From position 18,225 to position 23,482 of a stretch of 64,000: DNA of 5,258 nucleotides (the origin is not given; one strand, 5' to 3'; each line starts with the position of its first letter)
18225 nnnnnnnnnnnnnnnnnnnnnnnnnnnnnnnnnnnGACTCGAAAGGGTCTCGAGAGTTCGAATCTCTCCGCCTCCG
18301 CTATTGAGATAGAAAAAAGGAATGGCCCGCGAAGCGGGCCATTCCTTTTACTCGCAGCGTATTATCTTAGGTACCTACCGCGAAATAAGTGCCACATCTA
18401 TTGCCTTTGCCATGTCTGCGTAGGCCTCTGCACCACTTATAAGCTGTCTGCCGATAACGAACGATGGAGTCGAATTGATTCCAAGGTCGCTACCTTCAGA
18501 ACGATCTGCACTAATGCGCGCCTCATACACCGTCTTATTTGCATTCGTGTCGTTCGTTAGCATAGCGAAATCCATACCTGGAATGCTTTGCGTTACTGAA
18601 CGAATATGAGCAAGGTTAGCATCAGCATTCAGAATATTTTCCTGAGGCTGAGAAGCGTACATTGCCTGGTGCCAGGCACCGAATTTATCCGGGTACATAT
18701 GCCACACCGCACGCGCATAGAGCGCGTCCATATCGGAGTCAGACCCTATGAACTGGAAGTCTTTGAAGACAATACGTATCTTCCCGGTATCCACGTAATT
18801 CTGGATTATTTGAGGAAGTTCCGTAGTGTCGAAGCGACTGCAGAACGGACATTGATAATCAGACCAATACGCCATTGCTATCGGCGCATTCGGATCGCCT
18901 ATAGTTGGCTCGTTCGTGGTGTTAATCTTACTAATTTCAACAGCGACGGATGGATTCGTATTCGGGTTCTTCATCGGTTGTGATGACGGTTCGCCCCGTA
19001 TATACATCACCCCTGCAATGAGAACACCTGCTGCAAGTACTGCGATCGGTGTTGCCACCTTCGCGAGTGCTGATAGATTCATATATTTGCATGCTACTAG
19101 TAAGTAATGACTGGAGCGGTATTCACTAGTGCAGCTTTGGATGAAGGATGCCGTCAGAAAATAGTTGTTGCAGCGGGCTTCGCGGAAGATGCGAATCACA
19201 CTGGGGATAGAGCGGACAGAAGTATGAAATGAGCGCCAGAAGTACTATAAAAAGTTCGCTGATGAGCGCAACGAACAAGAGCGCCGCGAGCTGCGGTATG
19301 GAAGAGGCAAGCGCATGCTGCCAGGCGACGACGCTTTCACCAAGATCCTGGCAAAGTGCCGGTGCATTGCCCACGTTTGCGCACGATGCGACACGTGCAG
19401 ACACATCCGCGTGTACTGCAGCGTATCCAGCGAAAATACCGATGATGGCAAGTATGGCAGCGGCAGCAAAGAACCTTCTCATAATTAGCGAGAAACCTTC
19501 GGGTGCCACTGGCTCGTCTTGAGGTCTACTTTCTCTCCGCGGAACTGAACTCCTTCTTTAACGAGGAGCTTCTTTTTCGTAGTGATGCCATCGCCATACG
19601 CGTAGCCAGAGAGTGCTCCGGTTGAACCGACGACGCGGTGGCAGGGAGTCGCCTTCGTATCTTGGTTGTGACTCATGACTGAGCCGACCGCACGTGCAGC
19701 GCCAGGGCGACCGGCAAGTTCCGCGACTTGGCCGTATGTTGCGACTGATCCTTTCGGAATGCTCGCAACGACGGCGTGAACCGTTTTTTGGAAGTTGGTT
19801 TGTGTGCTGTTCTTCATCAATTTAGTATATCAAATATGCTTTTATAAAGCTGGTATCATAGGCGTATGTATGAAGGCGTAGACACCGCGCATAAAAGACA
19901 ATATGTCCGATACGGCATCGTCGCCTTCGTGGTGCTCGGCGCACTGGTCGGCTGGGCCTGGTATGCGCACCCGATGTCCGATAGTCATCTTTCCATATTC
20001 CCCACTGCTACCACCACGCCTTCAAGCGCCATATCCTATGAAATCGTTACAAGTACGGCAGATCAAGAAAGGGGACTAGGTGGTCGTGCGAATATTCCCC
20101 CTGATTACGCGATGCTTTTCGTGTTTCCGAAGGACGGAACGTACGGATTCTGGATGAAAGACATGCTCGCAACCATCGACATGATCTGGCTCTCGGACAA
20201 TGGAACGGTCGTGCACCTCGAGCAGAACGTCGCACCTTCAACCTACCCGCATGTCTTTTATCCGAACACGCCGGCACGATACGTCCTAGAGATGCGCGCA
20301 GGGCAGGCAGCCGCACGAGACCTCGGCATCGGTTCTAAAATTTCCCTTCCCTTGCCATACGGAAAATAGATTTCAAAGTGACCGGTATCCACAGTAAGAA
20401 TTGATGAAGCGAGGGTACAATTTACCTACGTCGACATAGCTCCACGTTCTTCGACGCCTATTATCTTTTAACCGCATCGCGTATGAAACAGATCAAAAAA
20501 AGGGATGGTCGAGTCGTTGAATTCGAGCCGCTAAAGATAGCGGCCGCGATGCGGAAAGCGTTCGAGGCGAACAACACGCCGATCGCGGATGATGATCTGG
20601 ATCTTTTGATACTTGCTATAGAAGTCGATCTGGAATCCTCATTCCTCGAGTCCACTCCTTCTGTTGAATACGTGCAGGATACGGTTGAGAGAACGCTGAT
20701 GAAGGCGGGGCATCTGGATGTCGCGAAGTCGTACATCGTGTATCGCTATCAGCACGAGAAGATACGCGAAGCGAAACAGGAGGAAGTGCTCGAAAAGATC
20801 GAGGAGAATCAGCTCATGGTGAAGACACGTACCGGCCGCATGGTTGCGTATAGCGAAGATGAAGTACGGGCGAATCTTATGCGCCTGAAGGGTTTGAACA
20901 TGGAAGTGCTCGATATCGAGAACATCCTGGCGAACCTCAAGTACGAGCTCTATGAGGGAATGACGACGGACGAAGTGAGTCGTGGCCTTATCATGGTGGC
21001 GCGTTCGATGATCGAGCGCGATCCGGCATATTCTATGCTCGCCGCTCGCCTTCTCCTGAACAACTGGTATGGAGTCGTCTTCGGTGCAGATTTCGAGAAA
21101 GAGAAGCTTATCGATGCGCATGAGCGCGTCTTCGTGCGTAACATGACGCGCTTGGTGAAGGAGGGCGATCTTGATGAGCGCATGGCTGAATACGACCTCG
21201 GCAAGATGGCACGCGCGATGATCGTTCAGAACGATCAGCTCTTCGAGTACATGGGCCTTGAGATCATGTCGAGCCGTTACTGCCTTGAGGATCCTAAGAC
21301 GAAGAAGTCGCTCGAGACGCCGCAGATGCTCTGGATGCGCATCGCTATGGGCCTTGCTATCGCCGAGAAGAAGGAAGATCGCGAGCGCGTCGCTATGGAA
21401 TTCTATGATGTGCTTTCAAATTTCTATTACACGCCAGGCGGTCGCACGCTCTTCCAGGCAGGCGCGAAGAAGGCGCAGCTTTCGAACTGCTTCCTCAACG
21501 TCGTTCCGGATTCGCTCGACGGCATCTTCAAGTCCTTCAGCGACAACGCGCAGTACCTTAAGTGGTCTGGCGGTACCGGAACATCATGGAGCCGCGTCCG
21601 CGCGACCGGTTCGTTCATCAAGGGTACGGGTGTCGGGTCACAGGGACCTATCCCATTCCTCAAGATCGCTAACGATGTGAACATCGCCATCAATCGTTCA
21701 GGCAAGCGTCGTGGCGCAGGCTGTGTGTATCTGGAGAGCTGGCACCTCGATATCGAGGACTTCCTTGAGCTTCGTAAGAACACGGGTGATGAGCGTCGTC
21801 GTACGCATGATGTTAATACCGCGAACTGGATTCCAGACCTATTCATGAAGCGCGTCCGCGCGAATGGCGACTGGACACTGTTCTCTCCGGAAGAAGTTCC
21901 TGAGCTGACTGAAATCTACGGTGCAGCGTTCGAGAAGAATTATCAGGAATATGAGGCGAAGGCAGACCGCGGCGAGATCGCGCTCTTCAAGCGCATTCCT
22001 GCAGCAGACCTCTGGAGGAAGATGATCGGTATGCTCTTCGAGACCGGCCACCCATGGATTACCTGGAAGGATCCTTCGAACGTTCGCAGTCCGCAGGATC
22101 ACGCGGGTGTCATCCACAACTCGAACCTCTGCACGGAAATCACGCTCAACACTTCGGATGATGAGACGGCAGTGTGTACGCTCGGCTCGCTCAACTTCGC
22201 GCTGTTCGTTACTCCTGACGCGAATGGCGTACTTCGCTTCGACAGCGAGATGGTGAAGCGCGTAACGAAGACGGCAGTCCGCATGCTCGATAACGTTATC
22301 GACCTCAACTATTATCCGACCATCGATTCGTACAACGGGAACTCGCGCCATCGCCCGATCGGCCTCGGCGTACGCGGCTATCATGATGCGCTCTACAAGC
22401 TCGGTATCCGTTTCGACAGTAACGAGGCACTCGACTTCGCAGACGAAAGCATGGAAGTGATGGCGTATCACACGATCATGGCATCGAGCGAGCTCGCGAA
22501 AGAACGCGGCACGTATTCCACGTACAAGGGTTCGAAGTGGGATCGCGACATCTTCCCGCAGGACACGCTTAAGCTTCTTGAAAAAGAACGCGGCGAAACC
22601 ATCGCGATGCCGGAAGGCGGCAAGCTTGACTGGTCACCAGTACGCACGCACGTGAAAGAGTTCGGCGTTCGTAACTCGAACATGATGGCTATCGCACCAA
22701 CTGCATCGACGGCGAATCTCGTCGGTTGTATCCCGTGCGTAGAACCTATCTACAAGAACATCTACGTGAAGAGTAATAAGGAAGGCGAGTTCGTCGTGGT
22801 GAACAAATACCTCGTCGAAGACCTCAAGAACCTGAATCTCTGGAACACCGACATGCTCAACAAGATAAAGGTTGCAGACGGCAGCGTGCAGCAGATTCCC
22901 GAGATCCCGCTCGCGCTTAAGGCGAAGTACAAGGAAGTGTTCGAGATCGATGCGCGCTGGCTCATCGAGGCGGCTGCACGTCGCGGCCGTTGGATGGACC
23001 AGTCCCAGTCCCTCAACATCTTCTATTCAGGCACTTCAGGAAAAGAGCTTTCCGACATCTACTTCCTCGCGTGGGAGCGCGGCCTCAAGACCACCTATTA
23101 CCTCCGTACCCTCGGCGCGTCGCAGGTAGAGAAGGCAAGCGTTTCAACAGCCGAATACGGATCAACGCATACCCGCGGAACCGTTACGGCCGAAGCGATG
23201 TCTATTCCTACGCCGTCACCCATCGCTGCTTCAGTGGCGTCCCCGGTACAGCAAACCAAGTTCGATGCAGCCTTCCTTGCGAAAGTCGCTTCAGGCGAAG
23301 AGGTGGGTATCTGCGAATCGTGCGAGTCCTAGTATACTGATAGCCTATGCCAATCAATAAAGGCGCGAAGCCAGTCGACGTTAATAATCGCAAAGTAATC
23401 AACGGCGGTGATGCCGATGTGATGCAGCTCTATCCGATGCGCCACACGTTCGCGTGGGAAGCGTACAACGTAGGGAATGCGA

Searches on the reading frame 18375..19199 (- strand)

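Call 47: search_protein_families(library=pfam, max_evalue=0.001, proteins=[window:18375-19199:-])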
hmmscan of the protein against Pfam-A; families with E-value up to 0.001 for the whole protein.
window:18375-19199:- (274 aa): 2 families
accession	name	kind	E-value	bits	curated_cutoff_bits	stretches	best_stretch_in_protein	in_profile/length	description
PF13462.12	Thioredoxin_4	-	1.8e-24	87.2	23.2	1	95-268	3-164/165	Thioredoxin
PF01323.26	DSBA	-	4.8e-10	40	25.6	1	111-157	4-45/191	DSBA-like thioredoxin domain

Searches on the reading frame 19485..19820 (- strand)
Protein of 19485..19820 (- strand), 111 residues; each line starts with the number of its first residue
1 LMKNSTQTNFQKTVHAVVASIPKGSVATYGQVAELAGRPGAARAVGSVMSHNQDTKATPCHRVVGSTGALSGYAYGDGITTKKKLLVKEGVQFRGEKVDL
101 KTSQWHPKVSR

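Call 47: search_protein_families(library=pfam, max_evalue=0.001, proteins=[window:19485-19820:-])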
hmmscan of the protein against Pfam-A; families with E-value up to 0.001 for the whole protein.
window:19485-19820:- (111 aa): 1 family
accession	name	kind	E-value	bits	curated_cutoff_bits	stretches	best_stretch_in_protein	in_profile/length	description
PF01035.26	DNA_binding_1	-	1.2e-29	102.4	27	1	9-91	1-81/81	6-O-methylguanine DNA methyltransferase, DNA binding domain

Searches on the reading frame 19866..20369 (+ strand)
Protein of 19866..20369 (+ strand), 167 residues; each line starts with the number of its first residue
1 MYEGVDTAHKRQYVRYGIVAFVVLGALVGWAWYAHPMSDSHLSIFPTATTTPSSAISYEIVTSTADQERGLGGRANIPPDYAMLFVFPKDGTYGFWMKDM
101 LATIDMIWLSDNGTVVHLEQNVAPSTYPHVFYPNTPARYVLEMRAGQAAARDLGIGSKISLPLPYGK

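Call 47: search_protein_families(library=pfam, max_evalue=0.001, proteins=[window:19866-20369:+])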
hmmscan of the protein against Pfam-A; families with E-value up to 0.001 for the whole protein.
window:19866-20369:+ (167 aa): 1 family
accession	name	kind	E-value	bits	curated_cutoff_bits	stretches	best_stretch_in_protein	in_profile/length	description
PF02643.20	DUF192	-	1.9e-26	92.4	27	1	57-160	2-95/96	Uncharacterized ACR, COG1430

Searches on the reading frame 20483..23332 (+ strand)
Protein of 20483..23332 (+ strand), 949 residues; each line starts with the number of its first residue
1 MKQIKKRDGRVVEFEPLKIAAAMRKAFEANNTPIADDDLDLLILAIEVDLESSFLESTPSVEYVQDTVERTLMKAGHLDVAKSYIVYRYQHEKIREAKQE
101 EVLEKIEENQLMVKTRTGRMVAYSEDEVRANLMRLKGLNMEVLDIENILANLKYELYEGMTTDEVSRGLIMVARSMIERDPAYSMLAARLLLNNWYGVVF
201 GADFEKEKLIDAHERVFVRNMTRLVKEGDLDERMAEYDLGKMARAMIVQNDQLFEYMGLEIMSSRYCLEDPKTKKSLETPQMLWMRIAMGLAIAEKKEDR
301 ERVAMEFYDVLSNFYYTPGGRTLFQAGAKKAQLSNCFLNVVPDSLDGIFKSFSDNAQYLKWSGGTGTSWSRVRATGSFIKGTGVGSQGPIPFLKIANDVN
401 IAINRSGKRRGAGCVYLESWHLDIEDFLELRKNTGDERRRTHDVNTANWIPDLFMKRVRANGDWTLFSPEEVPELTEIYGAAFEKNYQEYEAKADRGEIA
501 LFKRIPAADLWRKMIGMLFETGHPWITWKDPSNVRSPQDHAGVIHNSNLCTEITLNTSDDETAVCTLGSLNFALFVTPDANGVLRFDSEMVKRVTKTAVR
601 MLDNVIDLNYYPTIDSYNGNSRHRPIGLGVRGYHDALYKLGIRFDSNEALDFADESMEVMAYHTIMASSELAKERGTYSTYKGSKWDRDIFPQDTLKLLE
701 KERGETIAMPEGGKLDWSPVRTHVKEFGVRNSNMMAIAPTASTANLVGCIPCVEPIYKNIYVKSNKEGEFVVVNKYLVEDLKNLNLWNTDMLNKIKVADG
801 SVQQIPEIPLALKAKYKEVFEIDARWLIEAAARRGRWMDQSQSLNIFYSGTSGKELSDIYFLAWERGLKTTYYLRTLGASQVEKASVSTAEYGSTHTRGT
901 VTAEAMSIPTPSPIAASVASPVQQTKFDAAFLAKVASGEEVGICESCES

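Call 70: search_protein_families(library=pfam, max_evalue=0.00001, proteins=[window:20483-23332:+])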
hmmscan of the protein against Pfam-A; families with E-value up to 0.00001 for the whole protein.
window:20483-23332:+ (949 aa): 3 families
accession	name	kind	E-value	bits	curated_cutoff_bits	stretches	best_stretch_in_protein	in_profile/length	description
PF02867.20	Ribonuc_red_lgC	-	4.2e-185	616.8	23.9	1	334-874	1-523/523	Ribonucleotide reductase, barrel domain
PF03477.21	ATP-cone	-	7.8e-27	94.1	25.8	1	3-92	2-87/88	ATP cone domain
PF00317.26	Ribonuc_red_lgN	-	2.3e-20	72.9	28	1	253-330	2-76/77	Ribonucleotide reductase, all-alpha domain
